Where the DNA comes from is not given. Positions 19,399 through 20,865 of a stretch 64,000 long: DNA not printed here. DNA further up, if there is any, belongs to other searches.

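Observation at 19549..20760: WYL/WCX regulator with a perfect 8-4-8 palindromic operator in the divergent promoter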

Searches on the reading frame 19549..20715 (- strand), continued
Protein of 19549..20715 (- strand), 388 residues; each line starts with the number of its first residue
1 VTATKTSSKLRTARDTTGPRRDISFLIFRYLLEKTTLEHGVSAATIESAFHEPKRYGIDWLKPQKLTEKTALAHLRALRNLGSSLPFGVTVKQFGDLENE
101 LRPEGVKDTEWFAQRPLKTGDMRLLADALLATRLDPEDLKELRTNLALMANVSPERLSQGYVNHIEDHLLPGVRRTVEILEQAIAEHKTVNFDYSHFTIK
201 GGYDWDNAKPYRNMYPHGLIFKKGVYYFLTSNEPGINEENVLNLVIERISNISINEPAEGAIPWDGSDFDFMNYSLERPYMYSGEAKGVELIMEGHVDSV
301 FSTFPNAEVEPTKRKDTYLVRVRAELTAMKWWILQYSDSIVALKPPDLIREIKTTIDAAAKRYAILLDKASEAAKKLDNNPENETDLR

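Call 91: search_protein_families(library=pfam, proteins=[P0008, L020:5069-5956:+, L020:3-1199:+, P0006, P0007], max_evalue=0.01)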
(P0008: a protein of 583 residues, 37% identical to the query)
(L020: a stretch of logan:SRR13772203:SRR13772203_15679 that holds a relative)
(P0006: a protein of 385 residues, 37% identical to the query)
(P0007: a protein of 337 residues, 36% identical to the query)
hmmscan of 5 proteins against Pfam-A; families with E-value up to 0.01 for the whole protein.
P0008 (583 aa): 5 families
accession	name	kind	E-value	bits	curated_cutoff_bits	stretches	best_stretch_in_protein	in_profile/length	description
PF04542.20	Sigma70_r2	-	1.5e-14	53.9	24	1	503-573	1-69/71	Sigma-70 region 2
PF25583.1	WCX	-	9.6e-08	32.7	23.9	1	314-359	24-71/76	WCX domain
PF13280.12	WYL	-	8.7e-07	29.3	21.8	1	164-240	3-70/70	WYL domain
PF01022.26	HTH_5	-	0.0044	17.3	22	1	31-71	7-42/47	Bacterial regulatory protein, arsR family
PF13412.12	HTH_24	-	0.0045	17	21.9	0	30-71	7-44/48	Winged helix-turn-helix DNA-binding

L020:5069-5956:+ (295 aa): 0 families

L020:3-1199:+ (398 aa): 1 family
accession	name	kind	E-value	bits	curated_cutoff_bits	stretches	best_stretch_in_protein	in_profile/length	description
PF22507.2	DUF6994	-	8.5e-16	58.8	27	1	230-351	90-194/226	Family of unknown function (DUF6994)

P0006 (385 aa): 2 families
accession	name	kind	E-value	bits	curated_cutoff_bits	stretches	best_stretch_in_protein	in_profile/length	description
PF25583.1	WCX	-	3.2e-08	34.3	23.9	1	319-368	25-76/76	WCX domain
PF13280.12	WYL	-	0.0011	19.3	21.8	0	218-262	29-69/70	WYL domain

P0007 (337 aa): 3 families
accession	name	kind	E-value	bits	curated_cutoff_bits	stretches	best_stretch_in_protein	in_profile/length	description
PF25583.1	WCX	-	3.2e-08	34.2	23.9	1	287-331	29-74/76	WCX domain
PF13280.12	WYL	-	1.9e-05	25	21.8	1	149-225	2-69/70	WYL domain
PF12840.13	HTH_20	-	0.0045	17.4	27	0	28-53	18-43/51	Helix-turn-helix domain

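Call 107: search_dna_similar(query=window:19549-20715:-, collection=phages, mode=protein, max_evalue=0.001, max_rows=8)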
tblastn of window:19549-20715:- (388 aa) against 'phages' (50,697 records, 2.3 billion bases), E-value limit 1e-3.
Records with a match: 1; places in all: 1; records where one place covers at least 80% of the query: 0.
Best place of each record, by identity: <60% 1.
By first word of the organism name: Bacteriophage 1.
By host as written in the record: - 1.
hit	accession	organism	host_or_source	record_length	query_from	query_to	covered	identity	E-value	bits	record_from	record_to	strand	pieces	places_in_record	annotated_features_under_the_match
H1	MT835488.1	Bacteriophage sp.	human fecal samples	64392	172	364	50%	22.2%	4e-5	52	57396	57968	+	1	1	record has no annotation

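Call 108: search_dna_similar(query=window:19549-20715:-, collection=plasmids, mode=protein, max_evalue=0.001, max_rows=8)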
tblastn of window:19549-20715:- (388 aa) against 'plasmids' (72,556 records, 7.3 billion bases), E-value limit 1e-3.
Records with a match: 1; places in all: 1; records where one place covers at least 80% of the query: 0.
Best place of each record, by identity: <60% 1.
By first word of the organism name: Ruminococcus 1.
By predicted mobility (MOB-suite, as given by PLSDB): mobilizable 1.
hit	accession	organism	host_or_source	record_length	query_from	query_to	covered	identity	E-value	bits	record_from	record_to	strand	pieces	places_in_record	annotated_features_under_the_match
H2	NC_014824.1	Ruminococcus albus 7 = DSM 20455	-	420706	176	374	51%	27.5%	1e-5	56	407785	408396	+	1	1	WYL domain-containing protein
